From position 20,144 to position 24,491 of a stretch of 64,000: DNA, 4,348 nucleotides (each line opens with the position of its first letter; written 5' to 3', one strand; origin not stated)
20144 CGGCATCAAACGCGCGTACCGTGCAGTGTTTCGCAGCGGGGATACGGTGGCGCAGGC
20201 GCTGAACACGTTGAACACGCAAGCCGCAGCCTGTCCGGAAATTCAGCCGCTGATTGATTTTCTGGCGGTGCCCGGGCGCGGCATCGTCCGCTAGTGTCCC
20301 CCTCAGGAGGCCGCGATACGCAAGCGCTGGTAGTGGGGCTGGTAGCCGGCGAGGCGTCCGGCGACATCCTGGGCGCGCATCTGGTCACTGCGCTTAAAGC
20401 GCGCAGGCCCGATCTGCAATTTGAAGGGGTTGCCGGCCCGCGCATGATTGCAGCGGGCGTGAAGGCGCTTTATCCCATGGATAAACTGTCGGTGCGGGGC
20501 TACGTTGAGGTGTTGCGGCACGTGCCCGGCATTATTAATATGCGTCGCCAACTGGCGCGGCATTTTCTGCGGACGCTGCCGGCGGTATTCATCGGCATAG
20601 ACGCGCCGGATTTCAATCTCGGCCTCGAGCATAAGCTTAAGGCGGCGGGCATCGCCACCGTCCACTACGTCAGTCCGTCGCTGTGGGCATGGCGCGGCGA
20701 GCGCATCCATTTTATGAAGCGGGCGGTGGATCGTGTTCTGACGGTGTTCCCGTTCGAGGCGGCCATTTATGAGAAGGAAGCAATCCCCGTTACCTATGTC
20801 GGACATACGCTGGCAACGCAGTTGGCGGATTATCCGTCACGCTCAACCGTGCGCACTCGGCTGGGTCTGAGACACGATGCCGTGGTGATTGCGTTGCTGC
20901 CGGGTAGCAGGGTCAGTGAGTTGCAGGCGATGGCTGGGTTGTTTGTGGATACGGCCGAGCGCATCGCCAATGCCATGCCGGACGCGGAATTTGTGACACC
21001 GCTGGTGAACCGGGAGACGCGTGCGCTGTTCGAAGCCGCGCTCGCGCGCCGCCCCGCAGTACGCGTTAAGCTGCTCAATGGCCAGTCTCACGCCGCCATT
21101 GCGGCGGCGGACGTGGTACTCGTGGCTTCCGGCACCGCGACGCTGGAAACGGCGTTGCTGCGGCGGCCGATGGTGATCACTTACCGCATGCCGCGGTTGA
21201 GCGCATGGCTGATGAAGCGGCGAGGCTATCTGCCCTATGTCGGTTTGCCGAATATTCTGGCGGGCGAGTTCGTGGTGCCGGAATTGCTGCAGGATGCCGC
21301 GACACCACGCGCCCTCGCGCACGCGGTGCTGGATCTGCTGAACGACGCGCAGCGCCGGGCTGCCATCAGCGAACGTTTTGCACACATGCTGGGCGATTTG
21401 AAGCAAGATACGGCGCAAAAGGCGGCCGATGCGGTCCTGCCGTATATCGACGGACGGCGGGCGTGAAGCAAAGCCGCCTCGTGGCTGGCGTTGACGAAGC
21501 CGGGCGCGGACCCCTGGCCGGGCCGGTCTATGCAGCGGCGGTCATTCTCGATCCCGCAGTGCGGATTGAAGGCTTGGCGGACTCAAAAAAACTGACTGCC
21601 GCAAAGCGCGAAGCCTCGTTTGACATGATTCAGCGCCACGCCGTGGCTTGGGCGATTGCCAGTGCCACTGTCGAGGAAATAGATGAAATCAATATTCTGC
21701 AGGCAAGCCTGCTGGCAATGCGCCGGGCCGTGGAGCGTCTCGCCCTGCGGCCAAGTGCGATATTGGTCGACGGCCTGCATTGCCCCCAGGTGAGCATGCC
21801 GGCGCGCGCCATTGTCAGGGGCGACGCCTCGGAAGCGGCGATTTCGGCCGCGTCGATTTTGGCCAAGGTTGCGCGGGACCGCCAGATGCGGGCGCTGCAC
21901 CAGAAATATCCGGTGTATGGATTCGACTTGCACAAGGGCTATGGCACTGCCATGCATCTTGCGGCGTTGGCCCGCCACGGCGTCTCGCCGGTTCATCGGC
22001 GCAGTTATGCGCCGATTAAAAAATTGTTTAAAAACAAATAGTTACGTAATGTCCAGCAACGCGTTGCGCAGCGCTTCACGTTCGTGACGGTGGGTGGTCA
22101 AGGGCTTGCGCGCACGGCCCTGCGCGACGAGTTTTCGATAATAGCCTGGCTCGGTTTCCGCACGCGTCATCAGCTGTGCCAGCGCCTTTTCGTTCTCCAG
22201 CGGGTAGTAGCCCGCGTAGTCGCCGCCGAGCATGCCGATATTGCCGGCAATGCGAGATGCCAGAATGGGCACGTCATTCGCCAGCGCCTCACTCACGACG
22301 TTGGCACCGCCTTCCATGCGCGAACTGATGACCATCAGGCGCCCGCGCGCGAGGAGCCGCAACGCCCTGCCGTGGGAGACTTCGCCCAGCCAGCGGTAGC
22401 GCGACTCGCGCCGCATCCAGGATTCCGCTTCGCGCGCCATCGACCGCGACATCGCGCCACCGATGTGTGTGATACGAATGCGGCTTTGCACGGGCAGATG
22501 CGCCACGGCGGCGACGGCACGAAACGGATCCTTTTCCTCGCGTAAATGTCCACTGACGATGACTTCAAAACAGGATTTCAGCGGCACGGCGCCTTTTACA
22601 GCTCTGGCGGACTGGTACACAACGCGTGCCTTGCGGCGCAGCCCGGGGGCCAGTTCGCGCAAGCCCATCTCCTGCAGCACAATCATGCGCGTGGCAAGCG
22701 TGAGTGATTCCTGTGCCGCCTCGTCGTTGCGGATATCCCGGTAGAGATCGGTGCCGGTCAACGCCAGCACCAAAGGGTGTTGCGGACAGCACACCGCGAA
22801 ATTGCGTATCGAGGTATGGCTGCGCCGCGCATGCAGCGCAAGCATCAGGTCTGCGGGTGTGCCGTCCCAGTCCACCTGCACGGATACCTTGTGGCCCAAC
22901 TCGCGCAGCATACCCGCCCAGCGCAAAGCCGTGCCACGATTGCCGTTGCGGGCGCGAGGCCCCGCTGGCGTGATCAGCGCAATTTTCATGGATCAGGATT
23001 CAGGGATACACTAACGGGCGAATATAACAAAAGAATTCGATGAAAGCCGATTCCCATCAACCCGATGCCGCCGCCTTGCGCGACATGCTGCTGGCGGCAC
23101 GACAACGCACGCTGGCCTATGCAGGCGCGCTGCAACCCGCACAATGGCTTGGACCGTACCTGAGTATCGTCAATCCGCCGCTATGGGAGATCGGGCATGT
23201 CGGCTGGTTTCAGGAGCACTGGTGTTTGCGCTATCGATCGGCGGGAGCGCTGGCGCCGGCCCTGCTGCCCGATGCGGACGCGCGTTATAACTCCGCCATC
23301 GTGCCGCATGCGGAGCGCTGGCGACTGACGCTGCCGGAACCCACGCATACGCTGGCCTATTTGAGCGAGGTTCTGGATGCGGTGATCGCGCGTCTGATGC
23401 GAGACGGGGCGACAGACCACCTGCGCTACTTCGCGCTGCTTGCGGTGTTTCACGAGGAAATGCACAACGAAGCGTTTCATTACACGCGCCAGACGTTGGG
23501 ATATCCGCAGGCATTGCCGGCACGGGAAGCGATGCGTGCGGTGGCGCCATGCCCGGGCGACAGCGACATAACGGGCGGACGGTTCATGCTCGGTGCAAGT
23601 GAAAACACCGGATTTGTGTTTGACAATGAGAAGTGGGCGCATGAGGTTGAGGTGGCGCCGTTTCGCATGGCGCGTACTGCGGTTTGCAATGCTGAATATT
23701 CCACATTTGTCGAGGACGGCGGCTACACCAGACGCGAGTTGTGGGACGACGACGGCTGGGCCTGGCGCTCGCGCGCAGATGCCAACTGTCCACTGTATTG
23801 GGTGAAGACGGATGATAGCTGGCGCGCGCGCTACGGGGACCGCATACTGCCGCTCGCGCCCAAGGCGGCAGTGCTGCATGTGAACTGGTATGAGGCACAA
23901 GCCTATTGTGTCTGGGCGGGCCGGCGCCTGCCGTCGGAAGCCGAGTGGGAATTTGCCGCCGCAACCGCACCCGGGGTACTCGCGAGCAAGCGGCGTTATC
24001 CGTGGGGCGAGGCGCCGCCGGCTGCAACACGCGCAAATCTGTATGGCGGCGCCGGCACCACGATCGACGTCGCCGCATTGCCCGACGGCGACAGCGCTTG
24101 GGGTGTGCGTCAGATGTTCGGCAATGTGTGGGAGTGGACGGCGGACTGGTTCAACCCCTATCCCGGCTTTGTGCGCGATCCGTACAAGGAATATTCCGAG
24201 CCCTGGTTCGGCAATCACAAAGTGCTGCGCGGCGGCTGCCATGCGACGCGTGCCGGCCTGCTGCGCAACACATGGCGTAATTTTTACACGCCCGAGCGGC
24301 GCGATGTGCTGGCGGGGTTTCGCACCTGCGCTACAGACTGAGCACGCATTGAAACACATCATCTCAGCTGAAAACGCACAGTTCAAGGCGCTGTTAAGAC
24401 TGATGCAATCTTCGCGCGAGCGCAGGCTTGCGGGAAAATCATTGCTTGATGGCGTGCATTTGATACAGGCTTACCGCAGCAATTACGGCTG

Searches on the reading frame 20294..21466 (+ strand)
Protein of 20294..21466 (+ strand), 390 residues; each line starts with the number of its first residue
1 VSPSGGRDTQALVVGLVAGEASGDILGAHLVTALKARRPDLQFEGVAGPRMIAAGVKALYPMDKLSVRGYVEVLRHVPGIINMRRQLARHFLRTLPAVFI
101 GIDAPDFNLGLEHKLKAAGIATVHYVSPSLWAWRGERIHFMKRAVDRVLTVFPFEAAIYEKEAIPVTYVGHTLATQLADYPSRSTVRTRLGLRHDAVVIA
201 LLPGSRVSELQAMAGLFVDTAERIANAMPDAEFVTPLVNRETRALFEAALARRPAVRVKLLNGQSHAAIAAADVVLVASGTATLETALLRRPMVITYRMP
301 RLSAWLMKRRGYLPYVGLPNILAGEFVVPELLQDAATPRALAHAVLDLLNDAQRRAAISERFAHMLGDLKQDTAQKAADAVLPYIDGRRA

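Call 95: search_protein_families(library=pfam, proteins=[window:20294-21466:+], max_evalue=1e-8)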
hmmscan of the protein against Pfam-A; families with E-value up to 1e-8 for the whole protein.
window:20294-21466:+ (390 aa): 1 family
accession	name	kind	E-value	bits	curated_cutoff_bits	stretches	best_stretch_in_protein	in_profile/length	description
PF02684.21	LpxB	-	1.2e-102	344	22.6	1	16-373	3-362/374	Lipid-A-disaccharide synthetase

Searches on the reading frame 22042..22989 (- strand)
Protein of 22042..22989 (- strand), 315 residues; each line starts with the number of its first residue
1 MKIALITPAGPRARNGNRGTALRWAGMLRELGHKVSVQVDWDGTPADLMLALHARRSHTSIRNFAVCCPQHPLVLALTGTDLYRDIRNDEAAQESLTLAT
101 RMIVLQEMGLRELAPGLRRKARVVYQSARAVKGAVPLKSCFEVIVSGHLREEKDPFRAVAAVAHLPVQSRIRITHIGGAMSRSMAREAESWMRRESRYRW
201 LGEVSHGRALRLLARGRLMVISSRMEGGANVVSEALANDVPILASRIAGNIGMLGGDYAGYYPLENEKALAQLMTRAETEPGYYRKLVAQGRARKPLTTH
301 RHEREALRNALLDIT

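Call 95: search_protein_families(library=pfam, proteins=[window:22042-22989:-], max_evalue=1e-8)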
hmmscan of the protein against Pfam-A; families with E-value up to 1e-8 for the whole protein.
window:22042-22989:- (315 aa): 2 families
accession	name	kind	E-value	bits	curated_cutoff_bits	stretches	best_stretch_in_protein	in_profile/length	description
PF00534.26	Glycos_transf_1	-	8e-13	48.7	26.4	1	143-293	18-171/172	Glycosyl transferases group 1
PF13692.12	Glyco_trans_1_4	-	8.2e-09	36.3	27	0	143-275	4-137/142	Glycosyl transferases group 1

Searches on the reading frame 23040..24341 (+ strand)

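Call 95: search_protein_families(library=pfam, proteins=[window:23040-24341:+], max_evalue=1e-8)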
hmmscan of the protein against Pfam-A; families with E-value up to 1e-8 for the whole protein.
window:23040-24341:+ (433 aa): 2 families
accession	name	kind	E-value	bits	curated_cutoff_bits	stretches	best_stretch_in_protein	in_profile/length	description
PF03781.23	FGE-sulfatase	-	8.3e-50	170.3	23.3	1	175-429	6-253/255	Sulfatase-modifying factor enzyme 1-like domain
PF12867.12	DinB_2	-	4.3e-10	40.6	24.8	1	17-142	2-124/128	DinB superfamily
